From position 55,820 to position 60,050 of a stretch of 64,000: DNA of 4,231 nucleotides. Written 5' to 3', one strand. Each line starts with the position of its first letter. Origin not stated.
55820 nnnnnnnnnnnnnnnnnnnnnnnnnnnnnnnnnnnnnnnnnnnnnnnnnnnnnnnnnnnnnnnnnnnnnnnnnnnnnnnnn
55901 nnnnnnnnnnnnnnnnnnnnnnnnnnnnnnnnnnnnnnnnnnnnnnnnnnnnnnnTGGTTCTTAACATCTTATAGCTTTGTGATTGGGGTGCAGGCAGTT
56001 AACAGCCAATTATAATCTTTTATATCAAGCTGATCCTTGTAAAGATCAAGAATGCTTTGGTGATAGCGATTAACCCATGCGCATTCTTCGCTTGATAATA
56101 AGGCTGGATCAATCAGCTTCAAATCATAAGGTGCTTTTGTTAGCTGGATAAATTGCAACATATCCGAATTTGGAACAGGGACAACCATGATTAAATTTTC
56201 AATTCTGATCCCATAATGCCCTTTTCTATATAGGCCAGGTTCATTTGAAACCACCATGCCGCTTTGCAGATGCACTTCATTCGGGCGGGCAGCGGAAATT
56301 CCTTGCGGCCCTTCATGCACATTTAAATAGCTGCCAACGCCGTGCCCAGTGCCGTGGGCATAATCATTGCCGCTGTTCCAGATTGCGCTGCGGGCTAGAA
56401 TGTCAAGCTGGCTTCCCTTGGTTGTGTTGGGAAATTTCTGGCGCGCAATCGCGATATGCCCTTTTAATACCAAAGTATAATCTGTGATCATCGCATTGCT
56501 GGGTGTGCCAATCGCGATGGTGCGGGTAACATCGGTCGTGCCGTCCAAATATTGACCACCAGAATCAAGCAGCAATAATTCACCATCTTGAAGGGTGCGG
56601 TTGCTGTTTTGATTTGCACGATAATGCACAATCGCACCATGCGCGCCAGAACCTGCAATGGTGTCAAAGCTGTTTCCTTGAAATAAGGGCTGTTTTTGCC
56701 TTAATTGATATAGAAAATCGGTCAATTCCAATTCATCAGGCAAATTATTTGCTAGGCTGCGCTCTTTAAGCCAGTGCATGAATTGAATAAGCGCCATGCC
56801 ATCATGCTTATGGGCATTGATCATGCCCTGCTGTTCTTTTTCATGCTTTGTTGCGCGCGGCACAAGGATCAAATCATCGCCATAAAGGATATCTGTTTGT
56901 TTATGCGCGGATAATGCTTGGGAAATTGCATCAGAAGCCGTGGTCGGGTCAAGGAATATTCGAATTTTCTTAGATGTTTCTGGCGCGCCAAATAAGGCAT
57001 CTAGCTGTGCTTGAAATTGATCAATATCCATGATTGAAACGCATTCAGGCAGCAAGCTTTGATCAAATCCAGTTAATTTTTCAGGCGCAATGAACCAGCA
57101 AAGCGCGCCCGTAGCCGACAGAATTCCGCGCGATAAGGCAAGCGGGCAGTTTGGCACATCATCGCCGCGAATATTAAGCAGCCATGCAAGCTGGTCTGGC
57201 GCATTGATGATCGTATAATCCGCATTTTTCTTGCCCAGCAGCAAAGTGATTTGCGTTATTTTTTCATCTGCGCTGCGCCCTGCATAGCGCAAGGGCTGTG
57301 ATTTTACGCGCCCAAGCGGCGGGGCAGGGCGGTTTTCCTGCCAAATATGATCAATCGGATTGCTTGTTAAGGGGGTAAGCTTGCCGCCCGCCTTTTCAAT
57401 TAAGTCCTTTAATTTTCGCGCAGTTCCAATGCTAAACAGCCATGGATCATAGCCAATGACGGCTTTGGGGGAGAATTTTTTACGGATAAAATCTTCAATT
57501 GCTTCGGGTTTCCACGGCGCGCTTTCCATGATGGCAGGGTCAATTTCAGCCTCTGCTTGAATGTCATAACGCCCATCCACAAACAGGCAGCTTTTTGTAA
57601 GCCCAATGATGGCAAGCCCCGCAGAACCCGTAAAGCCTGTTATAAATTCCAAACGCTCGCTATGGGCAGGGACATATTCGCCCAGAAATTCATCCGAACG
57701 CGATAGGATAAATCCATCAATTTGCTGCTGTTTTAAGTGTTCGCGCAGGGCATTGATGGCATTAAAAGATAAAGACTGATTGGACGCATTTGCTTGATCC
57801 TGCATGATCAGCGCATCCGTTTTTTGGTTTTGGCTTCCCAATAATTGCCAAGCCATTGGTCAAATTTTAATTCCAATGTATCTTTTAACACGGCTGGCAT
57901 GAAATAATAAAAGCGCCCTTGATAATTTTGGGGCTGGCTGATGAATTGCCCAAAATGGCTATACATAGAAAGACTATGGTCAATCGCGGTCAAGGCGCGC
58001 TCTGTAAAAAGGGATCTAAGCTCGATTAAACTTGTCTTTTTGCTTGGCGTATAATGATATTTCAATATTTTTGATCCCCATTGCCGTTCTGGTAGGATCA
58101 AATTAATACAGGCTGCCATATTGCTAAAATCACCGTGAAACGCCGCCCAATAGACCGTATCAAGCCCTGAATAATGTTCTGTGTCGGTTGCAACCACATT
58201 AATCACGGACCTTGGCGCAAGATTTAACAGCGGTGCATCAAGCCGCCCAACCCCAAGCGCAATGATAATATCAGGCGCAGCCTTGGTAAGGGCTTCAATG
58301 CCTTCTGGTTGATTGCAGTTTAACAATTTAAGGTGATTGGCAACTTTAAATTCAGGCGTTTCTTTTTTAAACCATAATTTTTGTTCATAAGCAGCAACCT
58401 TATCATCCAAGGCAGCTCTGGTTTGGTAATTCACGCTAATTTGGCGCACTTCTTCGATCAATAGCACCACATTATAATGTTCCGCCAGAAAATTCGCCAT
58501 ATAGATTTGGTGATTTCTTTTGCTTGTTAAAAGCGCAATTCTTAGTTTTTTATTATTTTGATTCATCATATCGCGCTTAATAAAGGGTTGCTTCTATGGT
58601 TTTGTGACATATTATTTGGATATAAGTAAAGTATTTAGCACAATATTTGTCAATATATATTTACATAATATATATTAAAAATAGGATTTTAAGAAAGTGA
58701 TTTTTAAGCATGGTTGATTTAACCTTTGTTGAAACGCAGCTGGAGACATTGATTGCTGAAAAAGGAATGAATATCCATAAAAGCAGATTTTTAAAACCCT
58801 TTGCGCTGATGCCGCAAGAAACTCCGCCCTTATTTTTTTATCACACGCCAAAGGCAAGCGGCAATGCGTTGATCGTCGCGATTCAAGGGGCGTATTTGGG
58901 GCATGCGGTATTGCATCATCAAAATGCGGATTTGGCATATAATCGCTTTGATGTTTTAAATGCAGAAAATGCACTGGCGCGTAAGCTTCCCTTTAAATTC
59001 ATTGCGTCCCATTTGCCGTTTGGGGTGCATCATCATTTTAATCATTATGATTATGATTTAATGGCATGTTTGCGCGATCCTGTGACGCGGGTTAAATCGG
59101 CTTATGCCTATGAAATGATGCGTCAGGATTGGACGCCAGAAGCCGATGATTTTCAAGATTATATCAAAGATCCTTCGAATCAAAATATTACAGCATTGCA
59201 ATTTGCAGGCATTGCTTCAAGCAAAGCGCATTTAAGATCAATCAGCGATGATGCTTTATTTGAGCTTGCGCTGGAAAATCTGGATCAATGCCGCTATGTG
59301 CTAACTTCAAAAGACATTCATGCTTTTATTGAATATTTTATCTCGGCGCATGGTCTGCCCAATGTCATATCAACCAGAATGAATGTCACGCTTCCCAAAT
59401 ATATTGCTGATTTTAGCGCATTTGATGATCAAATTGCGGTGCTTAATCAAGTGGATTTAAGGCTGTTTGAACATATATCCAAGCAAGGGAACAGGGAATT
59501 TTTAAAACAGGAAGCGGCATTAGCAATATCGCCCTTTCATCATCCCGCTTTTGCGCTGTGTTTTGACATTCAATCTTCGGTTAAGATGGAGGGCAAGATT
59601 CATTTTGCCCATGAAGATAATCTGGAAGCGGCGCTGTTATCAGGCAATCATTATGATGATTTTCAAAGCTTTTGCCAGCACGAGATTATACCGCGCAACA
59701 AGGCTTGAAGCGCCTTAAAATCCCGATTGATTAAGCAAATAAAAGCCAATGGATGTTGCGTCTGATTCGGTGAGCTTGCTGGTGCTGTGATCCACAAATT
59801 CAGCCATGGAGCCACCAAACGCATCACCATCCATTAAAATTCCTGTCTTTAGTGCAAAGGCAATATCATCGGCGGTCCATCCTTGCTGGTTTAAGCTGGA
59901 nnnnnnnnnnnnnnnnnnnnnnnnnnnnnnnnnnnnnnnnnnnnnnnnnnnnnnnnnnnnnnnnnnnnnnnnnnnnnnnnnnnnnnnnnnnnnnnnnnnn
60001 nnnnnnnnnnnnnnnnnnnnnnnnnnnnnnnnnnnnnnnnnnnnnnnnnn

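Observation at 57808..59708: Divergent pair with an AT-rich shared promoter: a formyltransferase-fold protein without the canonical His, and a PAPS-type sulfotransferase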

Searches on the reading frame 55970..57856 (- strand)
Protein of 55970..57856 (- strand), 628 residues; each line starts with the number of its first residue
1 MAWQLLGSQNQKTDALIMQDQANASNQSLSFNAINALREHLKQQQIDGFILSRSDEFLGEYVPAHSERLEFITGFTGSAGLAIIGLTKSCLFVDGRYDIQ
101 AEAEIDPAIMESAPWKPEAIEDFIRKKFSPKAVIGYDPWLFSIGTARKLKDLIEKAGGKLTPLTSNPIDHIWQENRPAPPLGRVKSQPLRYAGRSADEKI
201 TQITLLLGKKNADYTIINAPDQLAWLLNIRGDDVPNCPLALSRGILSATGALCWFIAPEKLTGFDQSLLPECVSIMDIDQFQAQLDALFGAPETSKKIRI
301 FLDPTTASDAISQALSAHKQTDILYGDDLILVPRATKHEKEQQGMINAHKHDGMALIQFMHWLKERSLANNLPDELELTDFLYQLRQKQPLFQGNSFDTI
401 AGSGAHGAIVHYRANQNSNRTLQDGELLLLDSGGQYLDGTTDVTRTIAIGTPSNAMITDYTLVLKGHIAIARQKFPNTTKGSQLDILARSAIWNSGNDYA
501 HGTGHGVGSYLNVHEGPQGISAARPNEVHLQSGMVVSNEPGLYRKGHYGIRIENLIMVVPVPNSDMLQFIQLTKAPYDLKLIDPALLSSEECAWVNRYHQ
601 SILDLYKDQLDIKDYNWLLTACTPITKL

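Call 3: search_protein_families(library=pfam, proteins=[window:55970-57856:-], max_evalue=1)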
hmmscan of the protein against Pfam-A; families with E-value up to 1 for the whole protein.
window:55970-57856:- (628 aa): 5 families
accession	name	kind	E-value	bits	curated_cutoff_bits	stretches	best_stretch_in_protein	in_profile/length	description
PF00557.29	Peptidase_M24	-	1.6e-48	165.7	23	1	344-558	2-206/208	Metallopeptidase family M24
PF16189.11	Creatinase_N_2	-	1e-31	110.5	29.7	1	175-341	1-161/161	Creatinase/Prolidase N-terminal domain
PF16188.10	Peptidase_M24_C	-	2.6e-17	62.9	28.9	1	566-625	2-63/63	C-terminal region of peptidase_M24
PF01321.24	Creatinase_N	-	2.7e-15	57.5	22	1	34-164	2-119/128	Creatinase/Prolidase N-terminal domain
PF11775.14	CobT_C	-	0.16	12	21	1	4-43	128-167/220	Cobalamin biosynthesis protein CobT VWA domain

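Call 4: search_protein_families(library=ncbifam, proteins=[window:55970-57856:-], max_evalue=1)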
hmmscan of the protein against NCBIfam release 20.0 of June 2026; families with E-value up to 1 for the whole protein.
window:55970-57856:- (628 aa): 11 families
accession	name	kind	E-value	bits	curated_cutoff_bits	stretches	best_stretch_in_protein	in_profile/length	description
NF040821.1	dipep_PepQ_Arch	equivalog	1.4e-22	80.2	630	1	393-558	172-330/346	Xaa-Pro dipeptidase PepQ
NF007310.0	PRK09795.1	equivalog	6.8e-22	77.8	393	1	393-560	177-342/361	aminopeptidase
NF008131.0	PRK10879.1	equivalog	9.6e-11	41.1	465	1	395-466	225-294/438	Xaa-Pro aminopeptidase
NF011720.0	PRK15173.1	subfamily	1.3e-05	24.4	420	1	418-569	186-331/343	peptidase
NF011173.0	PRK14575.1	equivalog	1.6e-05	24.1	850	1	418-569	249-394/406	putative peptidase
NF010133.0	PRK13607.1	equivalog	0.00078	18.4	339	1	397-449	214-264/443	Xaa-Pro dipeptidase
NF011174.0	PRK14576.1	subfamily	0.0011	17.9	487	1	424-559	254-387/405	putative endopeptidase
TIGR00500.1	met_pdase_I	equivalog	0.0021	17.6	171.35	1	419-545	81-206/247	type I methionyl aminopeptidase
NF038259.1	ectoine_DoeA_2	exception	0.042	12.5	575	1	418-496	225-302/386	ectoine hydrolase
TIGR00501.1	met_pdase_II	equivalog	0.054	13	222.65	1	410-540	63-189/295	type II methionyl aminopeptidase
NF008970.0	PRK12318.1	equivalog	0.075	12.3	267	1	419-541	123-243/291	methionyl aminopeptidase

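Call 78: search_protein_families(library=padloc, proteins=[window:55970-57856:-], max_evalue=0.01)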
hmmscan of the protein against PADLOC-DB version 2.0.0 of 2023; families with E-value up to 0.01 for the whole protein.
window:55970-57856:- (628 aa): 0 families

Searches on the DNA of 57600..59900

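Call 60: search_rna_families(source=window, start=57600, end=59900, threshold=evalue, max_evalue=1)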
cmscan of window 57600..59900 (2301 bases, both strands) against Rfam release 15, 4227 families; matches with E-value up to 1: 0.
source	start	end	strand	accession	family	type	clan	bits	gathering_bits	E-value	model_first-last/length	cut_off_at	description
